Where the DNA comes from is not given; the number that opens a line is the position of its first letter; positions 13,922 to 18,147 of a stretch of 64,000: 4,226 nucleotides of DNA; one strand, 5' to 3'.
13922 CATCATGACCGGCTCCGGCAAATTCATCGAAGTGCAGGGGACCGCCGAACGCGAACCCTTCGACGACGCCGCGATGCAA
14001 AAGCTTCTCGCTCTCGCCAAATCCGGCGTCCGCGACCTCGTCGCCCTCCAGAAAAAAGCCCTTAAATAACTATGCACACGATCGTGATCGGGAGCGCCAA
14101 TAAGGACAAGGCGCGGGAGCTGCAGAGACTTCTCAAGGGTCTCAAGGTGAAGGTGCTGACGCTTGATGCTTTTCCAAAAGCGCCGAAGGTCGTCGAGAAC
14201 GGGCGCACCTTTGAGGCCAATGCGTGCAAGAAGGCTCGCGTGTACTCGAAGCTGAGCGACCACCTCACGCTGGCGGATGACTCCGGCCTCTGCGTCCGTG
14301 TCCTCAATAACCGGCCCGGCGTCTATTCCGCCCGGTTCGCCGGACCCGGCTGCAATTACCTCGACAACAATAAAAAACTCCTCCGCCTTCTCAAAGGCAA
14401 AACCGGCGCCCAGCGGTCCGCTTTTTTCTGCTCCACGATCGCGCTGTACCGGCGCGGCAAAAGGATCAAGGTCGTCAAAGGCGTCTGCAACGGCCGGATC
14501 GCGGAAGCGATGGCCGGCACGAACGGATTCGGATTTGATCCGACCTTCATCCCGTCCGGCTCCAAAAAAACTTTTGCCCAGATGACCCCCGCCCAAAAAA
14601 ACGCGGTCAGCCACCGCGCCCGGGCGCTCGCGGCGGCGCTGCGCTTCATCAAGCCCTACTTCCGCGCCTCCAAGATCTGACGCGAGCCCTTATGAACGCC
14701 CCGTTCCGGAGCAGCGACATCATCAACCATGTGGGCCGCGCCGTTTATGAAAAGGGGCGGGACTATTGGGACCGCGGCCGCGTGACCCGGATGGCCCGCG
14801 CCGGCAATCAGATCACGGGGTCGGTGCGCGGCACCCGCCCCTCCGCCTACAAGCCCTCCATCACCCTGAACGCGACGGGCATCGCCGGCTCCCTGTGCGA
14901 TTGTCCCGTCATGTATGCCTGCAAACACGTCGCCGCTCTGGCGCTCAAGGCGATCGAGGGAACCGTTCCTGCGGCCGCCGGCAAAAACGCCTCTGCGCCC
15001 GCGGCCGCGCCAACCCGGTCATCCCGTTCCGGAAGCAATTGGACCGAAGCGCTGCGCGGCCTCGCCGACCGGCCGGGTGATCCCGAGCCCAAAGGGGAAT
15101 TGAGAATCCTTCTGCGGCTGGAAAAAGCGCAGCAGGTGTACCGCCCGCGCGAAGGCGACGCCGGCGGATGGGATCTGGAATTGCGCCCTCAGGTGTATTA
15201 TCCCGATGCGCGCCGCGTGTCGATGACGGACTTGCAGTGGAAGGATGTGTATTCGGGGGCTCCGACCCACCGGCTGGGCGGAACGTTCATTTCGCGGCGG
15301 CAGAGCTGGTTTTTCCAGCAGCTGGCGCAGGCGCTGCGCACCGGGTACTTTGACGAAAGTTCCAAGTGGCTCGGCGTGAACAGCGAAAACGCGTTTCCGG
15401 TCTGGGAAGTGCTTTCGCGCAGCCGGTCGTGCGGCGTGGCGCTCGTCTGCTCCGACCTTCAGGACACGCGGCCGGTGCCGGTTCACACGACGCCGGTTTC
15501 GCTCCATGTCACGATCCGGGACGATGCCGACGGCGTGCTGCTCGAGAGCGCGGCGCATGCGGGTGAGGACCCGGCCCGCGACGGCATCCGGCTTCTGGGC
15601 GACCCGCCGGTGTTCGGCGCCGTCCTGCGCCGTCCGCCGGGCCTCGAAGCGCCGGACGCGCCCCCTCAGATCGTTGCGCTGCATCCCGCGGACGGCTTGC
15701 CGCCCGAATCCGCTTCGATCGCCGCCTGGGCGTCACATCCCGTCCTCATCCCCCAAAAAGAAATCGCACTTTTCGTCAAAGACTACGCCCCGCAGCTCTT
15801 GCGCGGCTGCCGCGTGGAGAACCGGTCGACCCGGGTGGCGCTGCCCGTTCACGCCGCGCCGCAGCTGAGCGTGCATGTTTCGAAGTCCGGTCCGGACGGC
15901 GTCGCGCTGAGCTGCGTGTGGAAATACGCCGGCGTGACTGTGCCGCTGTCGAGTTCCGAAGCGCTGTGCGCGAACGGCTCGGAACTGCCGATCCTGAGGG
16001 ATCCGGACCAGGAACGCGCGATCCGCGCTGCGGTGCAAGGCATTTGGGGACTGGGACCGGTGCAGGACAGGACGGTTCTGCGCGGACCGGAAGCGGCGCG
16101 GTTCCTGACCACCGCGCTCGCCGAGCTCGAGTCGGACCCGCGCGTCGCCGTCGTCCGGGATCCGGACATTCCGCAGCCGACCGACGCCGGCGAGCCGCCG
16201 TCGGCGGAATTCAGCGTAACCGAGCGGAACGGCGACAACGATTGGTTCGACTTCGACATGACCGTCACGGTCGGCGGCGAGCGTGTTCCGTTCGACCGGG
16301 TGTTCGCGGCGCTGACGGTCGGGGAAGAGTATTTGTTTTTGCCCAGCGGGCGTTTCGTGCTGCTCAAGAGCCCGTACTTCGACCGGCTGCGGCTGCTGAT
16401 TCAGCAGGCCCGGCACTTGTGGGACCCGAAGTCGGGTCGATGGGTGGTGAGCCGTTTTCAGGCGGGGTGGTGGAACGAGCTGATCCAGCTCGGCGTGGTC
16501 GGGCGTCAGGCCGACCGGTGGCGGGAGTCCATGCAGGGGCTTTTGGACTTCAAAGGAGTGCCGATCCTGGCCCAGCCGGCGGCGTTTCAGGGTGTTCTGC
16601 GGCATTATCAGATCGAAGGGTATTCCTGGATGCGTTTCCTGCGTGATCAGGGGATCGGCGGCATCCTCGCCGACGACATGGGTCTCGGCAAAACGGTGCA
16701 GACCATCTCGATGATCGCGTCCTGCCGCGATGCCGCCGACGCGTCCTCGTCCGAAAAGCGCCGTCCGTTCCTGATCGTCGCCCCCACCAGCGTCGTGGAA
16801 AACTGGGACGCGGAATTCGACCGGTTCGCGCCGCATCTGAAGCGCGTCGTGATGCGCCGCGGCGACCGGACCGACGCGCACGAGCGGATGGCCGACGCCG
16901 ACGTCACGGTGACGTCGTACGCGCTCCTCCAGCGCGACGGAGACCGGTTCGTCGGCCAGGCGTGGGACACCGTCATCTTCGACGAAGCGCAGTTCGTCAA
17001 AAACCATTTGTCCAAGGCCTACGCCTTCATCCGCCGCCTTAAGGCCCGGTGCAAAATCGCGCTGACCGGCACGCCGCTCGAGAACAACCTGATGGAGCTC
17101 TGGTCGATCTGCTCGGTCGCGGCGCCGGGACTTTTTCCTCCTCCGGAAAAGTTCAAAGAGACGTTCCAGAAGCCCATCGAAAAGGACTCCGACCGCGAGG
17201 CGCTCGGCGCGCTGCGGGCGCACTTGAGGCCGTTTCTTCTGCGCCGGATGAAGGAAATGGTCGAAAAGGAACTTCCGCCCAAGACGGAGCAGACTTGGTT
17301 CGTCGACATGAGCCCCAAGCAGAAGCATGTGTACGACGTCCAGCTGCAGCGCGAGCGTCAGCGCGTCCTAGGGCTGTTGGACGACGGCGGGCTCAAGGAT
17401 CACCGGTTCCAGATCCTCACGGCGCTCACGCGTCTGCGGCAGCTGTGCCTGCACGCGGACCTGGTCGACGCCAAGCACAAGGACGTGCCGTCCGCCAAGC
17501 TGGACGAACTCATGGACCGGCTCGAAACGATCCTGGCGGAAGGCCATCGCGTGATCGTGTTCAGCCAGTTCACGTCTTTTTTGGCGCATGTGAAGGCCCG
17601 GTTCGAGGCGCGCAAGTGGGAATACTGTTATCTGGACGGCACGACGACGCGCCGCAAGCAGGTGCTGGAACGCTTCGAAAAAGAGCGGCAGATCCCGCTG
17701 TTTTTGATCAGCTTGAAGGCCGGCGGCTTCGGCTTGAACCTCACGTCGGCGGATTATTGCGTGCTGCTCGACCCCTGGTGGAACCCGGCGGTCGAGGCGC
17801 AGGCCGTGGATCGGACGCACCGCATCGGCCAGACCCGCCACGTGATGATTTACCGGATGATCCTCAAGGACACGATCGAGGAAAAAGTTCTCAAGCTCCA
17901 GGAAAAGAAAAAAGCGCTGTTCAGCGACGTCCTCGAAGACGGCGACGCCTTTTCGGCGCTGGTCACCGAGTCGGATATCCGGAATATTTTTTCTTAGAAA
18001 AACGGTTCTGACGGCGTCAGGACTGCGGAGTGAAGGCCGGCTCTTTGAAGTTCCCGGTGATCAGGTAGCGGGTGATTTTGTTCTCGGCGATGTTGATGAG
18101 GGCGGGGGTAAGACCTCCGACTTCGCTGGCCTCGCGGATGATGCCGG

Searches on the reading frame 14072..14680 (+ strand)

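Call 13: search_protein_families(library=pfam, proteins=[window:14072-14680:+], max_evalue=0.001)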
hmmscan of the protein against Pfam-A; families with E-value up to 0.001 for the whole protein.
window:14072-14680:+ (202 aa): 1 family
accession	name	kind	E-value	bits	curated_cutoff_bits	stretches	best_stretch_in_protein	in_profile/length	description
PF01725.21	Ham1p_like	-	1.5e-60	204.7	22.5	1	4-190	1-184/186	Ham1 family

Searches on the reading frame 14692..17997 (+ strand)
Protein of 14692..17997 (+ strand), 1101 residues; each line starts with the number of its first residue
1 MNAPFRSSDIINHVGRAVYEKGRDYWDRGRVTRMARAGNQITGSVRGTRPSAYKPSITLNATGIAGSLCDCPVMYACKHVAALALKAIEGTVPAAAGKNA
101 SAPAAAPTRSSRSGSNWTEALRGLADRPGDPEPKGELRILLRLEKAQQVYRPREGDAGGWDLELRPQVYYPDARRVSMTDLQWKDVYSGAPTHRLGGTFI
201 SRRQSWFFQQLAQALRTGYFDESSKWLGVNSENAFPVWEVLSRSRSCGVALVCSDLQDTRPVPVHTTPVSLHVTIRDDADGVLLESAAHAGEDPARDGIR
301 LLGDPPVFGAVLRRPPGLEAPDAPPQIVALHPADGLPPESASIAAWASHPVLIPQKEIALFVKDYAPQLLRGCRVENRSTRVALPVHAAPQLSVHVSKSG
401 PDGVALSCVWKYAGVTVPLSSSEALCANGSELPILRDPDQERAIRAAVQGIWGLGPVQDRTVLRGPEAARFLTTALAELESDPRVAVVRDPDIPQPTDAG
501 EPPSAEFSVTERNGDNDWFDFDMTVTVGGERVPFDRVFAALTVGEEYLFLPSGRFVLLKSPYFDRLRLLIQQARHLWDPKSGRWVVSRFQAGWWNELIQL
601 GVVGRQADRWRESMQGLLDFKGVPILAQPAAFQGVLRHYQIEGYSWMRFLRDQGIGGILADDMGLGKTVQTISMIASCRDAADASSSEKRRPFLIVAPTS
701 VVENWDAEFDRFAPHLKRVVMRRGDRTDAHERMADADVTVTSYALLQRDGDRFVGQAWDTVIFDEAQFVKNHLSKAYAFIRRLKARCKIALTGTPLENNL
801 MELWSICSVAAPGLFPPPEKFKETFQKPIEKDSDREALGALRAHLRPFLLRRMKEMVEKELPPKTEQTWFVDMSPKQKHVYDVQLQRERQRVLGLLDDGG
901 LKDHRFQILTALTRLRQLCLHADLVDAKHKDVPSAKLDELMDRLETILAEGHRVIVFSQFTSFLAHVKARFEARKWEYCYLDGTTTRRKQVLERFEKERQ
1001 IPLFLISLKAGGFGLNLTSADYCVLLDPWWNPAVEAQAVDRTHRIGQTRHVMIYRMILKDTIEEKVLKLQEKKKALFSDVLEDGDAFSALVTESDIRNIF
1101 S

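Call 13: search_protein_families(library=pfam, proteins=[window:14692-17997:+], max_evalue=0.001)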
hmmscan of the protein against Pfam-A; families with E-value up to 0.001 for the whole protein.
window:14692-17997:+ (1101 aa): 3 families
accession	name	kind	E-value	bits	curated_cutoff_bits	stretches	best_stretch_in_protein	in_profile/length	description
PF00176.29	SNF2-rel_dom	-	4.2e-71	239.8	24.9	1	639-923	1-289/290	SNF2-related domain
PF00271.37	Helicase_C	-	6.9e-20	71.8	23.5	1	941-1046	3-110/110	Helicase conserved C-terminal domain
PF04851.21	ResIII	-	8.8e-10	39.2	22.5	1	635-795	3-162/164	Type III restriction enzyme, res subunit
